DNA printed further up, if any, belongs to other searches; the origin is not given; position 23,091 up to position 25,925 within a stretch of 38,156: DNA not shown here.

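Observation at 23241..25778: Stand-alone C-PCP-TE with non-canonical catalytic residues: C domain HNxxxDG and thioesterase with Cys nucleophile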

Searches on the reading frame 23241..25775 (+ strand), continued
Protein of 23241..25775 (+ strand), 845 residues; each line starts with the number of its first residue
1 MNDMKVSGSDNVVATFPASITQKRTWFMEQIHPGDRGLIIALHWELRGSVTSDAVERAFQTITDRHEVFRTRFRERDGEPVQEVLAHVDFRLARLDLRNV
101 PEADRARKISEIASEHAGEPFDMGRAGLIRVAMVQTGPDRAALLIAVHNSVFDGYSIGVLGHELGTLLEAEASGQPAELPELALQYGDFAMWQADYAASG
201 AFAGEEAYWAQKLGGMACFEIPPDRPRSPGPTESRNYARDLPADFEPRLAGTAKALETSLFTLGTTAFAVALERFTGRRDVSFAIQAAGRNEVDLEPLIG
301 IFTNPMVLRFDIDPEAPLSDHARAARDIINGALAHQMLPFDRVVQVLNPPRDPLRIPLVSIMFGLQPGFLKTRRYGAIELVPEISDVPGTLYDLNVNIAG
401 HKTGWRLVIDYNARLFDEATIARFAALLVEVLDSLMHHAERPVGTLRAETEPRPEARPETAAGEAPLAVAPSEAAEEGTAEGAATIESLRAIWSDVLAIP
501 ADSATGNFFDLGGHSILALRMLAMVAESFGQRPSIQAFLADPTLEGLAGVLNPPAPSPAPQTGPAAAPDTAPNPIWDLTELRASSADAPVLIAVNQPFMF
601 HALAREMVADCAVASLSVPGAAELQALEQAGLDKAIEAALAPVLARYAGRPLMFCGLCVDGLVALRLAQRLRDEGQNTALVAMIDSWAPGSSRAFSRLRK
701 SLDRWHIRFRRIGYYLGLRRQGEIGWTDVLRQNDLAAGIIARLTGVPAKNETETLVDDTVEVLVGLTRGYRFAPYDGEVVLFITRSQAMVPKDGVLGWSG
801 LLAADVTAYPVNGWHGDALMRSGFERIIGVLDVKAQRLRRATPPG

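Call 25: search_protein_families(library=pfam, proteins=[L001:12510-14069:+, L001:13973-15709:+, L041:12462-14066:+, L066:13545-15323:+, L041:14775-16052:-], max_evalue=0.01)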
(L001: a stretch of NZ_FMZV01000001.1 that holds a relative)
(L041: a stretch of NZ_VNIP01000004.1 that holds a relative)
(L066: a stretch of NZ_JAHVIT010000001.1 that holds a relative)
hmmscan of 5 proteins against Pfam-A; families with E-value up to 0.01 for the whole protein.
L001:12510-14069:+ (519 aa): 1 family
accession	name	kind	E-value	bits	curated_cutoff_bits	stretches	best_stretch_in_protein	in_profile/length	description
PF24793.1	GINT1_N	-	4.1e-29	102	27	1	278-485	56-262/304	Glucosamine inositolphosphorylceramide transferase 1, N-terminal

L001:13973-15709:+ (578 aa): 1 family
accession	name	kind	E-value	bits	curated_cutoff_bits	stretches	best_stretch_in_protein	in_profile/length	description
PF11790.14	Glyco_hydro_cc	-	0.0016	18.5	21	1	220-296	121-196/237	Glycosyl hydrolase catalytic core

L041:12462-14066:+ (534 aa): 2 families
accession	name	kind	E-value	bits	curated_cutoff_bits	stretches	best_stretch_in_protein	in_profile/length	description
PF24793.1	GINT1_N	-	2e-40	139.1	27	1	295-503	58-266/304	Glucosamine inositolphosphorylceramide transferase 1, N-terminal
PF04616.20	Glyco_hydro_43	-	3.1e-05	23.9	32.2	1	286-344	110-169/288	Glycosyl hydrolases family 43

L066:13545-15323:+ (592 aa): 2 families
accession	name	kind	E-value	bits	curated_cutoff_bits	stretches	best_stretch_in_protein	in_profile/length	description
PF02129.25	Peptidase_S15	-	3e-48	165.2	23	1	64-324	1-261/262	X-Pro dipeptidyl-peptidase (S15 family)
PF08530.16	PepX_C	-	1.5e-39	136.6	22.5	1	366-580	5-204/217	X-Pro dipeptidyl-peptidase C-terminal non-catalytic domain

L041:14775-16052:- (425 aa): 5 families
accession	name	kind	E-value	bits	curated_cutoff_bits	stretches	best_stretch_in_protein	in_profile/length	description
PF01041.23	DegT_DnrJ_EryC1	-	8e-78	262.6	19.8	1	60-313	23-276/360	DegT/DnrJ/EryC1/StrS aminotransferase family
PF00155.27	Aminotran_1_2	-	2.8e-07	30.5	19.7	1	67-181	48-185/361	Aminotransferase class I and II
PF01053.26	Cys_Met_Meta_PP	-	3.6e-07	29.5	27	1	73-190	64-182/381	Cys/Met metabolism PLP-dependent enzyme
PF00266.25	Aminotran_5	-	3.5e-06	26.7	21.5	1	82-188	67-182/371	Aminotransferase class-V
PF01212.27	Beta_elim_lyase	-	2.3e-05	24.3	27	1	65-242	36-231/288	Beta-eliminating lyase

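Call 46: search_protein_families(library=pfam, proteins=[P0039, P0043, P0061, P0041, P0046, P0074], max_evalue=0.001)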
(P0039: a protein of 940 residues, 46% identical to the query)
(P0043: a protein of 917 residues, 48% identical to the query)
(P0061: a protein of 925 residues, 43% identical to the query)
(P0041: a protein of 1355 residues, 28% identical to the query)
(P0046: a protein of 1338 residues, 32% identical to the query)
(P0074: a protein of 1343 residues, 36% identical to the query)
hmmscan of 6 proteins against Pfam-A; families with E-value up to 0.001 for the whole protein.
P0039 (940 aa): 3 families
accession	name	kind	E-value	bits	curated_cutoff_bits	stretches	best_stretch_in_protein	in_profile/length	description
PF00668.25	Condensation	-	9.5e-87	292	30.6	1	18-452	3-445/456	Condensation domain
PF00550.31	PP-binding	-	1.3e-13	51.4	20.8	1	580-642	3-67/67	Phosphopantetheine attachment site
PF00975.26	Thioesterase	-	2.2e-07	31.8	26.4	1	696-791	16-111/226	Thioesterase domain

P0043 (917 aa): 4 families
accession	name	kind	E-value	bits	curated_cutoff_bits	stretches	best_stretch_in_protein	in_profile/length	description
PF00668.25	Condensation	-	1.8e-83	281.2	30.6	1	19-452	5-446/456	Condensation domain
PF00975.26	Thioesterase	-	1.2e-12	49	26.4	1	700-767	45-112/226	Thioesterase domain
PF00550.31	PP-binding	-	1.6e-11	44.8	20.8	1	570-632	3-67/67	Phosphopantetheine attachment site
PF13193.12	AMP-binding_C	-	7.6e-06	27.2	24.5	1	471-539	3-74/76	AMP-binding enzyme C-terminal domain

P0061 (925 aa): 3 families
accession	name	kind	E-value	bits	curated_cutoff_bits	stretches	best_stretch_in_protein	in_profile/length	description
PF00668.25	Condensation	-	2e-84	284.3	30.6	1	15-448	3-444/456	Condensation domain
PF00550.31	PP-binding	-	1.5e-14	54.4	20.8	1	575-638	1-66/67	Phosphopantetheine attachment site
PF00975.26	Thioesterase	-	1e-11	45.9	26.4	1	692-787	32-125/226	Thioesterase domain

P0041 (1355 aa): 3 families
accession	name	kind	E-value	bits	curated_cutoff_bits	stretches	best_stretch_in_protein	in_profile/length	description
PF00668.25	Condensation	-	3.4e-192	639.6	30.6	2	32-470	5-447/456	Condensation domain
PF00975.26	Thioesterase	-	7.5e-18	66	26.4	1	1074-1164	15-107/226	Thioesterase domain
PF00550.31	PP-binding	-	2.4e-15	57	20.8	1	978-1042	1-67/67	Phosphopantetheine attachment site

P0046 (1338 aa): 5 families
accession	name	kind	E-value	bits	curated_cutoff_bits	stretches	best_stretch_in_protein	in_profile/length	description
PF00668.25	Condensation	-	2.3e-189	630.3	30.6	2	525-958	4-446/456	Condensation domain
PF00975.26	Thioesterase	-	1e-27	98.3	26.4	1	1073-1172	2-102/226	Thioesterase domain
PF00550.31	PP-binding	-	3.7e-16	59.6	20.8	1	987-1049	2-66/67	Phosphopantetheine attachment site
PF00561.26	Abhydrolase_1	-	3e-06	27.5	25.8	1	1072-1172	1-102/245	alpha/beta hydrolase fold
PF12697.13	Abhydrolase_6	-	0.00023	22.3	26.3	0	1075-1168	2-93/217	Alpha/beta hydrolase family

P0074 (1343 aa): 5 families
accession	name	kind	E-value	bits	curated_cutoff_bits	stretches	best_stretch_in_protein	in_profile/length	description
PF00668.25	Condensation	-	5.4e-92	309.3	30.6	1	26-467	6-455/456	Condensation domain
PF00501.34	AMP-binding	-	1.9e-83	280.9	29.9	1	490-828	3-384/384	AMP-binding enzyme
PF00975.26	Thioesterase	-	4.7e-18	66.7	26.4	1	1099-1340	15-224/226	Thioesterase domain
PF00550.31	PP-binding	-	5.1e-16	59.1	20.8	1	994-1058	1-67/67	Phosphopantetheine attachment site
PF13193.12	AMP-binding_C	-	1e-09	39.6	24.5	1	888-967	2-76/76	AMP-binding enzyme C-terminal domain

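Call 47: predict_structure(alignment_id=A2)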
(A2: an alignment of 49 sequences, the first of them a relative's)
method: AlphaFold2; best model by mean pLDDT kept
length: 845 residues; sequences in the alignment: 49
mean_pLDDT: 87.7   pTM: 0.61
mean pLDDT of the five models: 87.7, 86.9, 84.8, 83.7, 83.0
residues with pLDDT >= 90: 526; 70-90: 247; 50-70: 26; < 50: 46
segments of 3 or more residues with pLDDT < 50: 1-3, 5-9, 454-477, 560-570
pLDDT, mean of each block of 10 residues (from residue 1): 46 93 90 88 96 98 98 87 95 98 96 94 95 98 97 95 98 96 92 83 89 91 90 92 95 95 98 96 91 86 95 98 95 91 88 83 91 95 88 94 91 96 97 97 90 47 35 46 89 86 87 70 86 80 91 66 43 85 93 84 87 94 95 97 95 96 98 94 95 87 87 84 71 81 80 86 94 97 87 90 94 81 85 95 64
secondary structure, 60 per line:
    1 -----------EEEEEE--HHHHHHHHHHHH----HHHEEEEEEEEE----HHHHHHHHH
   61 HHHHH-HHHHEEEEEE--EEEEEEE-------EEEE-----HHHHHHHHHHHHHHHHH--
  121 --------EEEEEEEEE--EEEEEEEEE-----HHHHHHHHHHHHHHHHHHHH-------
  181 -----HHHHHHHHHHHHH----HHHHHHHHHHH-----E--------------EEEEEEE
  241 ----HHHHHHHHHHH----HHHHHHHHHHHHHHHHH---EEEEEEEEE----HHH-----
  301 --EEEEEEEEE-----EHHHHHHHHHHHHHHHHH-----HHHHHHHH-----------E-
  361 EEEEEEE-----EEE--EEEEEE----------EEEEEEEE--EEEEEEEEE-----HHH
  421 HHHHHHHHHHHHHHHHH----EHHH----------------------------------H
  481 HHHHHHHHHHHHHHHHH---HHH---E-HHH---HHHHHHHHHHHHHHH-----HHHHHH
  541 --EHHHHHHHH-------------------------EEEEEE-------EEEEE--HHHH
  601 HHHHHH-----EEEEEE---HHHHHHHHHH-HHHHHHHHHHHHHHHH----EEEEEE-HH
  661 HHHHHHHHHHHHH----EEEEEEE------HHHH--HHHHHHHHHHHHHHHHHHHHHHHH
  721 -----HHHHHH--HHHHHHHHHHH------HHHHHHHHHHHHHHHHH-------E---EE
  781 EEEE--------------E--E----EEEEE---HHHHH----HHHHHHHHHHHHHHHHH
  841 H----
elements in order (helices of 4 or more, strands of 3 or more residues): E12-17 H20-31 E39-47 H52-65 H67-70 E71-76 E79-85 E93-96 H102-118 E129-137 E140-148 H154-173 H186-198 H203-213 E234-240 H245-255 H260-276 E280-288 E303-311 H318-334 H340-347 E361-367 E373-375 E378-383 E394-401 E404-412 H418-437 H480-497 H515-529 H535-540 H544-551 E577-582 E590-594 H597-606 E612-617 H621-630 H632-647 E652-657 H659-673 E678-684 H691-694 H697-720 H726-731 H734-744 H751-767 E779-784 E807-811 H815-819 H824-841

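Call 52: fold_search(model_id=the predicted structure, library=pdb)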
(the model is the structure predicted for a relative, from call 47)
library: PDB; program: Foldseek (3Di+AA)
matches with E <= 10: 1292; with E <= 0.001: 743
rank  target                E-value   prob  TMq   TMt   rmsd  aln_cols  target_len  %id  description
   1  6p1j_A                7.2e-38  1.00  0.47  0.41  24.0       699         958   23  The structure of condensation and adenylation domains of teixobactin-producing nonribosomal peptide synthetase Txo2 se (released 2019-05-29)
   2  2jgp                  9.5e-38  1.00  0.45  0.71   3.6       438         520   28  Structure of the TycC5-6 PCP-C bidomain of the tyrocidine synthetase TycC (released 2007-10-30)
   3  6p1j_B                3.0e-37  1.00  0.46  0.41  24.8       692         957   22  The structure of condensation and adenylation domains of teixobactin-producing nonribosomal peptide synthetase Txo2 se (released 2019-05-29)
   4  9a82_MODEL_1_A        1.7e-35  1.00  0.47  0.77   2.8       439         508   28  Tomaymycin NRPS system: complex of the substrate-loaded peptidyl-carrier-protein domain from the A module (APC (released 2024-06-21)
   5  4zxh                  1.7e-35  1.00  0.50  0.33  22.6      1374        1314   12  Crystal Structure of holo-AB3403 a four domain nonribosomal peptide synthetase from Acinetobacter Baumanii (released 2015-12-30)
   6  6ozv                  4.0e-35  1.00  0.44  0.44  23.8       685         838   22  The structure of condensation and adenylation domains of teixobactin-producing nonribosomal peptide synthetase Txo1 seri (released 2019-05-29)
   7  6oyf                  6.6e-35  1.00  0.44  0.43  24.0       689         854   22  The structure of condensation and adenylation domains of teixobactin-producing nonribosomal peptide synthetase Txo1 seri (released 2019-05-29)
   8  6mg0_B                2.0e-34  1.00  0.46  0.24  24.9       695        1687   18  Crystal structure of a 5-domain construct of LgrA in the thiolation state (released 2019-11-20)
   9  5u89_A                3.1e-34  1.00  0.47  0.38   5.8       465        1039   24  Crystal structure of a cross-module fragment from the dimodular NRPS DhbF (released 2017-05-10)
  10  8qnf                  3.8e-34  1.00  0.48  0.88   5.7       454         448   27  Crystal structure of the Condensation domain TomBC from the Tomaymycin non-ribosomal peptide synthetase (released 2024-06-26)
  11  6p4u                  6.6e-34  1.00  0.44  0.44  23.5       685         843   23  The structure of condensation and adenylation domains of teixobactin-producing nonribosomal peptide synthetase Txo1 seri (released 2019-06-12)
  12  8z0q_C                8.2e-34  1.00  0.46  0.87   3.8       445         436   27  Cryo-EM structure of dimer HtmB2-CT (released 2025-03-19)
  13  9uay_A                1.0e-33  1.00  0.45  0.85   3.8       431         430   23  Crystal structure of CmnI (released 2026-03-11)
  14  8rz6_B                2.1e-33  1.00  0.47  0.88   5.8       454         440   27  SeMet derivative structure of the condensation domain TomBC from the Tomaymycin non-ribosomal peptide synthetase (released 2024-06-26)
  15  8z0r_B                2.2e-33  1.00  0.46  0.85   4.0       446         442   27  Cryo-EM structure of tetramer HtmB2-CT (released 2025-03-19)
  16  8z0q_D                3.1e-33  1.00  0.47  0.85   3.9       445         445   28  Cryo-EM structure of dimer HtmB2-CT (released 2025-03-19)
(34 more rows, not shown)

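Call 66: list_cluster_members(proteins=[P0001, P0002, P0009])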
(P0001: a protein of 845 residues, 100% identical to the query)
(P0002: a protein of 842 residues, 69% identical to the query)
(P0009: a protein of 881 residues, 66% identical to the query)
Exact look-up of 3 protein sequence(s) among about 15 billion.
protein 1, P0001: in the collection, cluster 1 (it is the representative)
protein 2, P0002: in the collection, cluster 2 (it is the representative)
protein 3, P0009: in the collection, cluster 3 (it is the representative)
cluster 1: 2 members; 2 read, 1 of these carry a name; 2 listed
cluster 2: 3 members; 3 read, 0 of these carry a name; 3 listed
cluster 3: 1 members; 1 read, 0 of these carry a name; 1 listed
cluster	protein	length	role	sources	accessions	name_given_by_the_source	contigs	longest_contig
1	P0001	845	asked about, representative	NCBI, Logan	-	-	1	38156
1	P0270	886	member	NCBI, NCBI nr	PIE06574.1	MAG: hypothetical protein CSA74_11815 [Rhodobacterales bacterium]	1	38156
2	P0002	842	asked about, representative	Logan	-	-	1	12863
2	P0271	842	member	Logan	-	-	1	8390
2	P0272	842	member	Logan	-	-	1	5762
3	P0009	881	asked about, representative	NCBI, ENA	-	-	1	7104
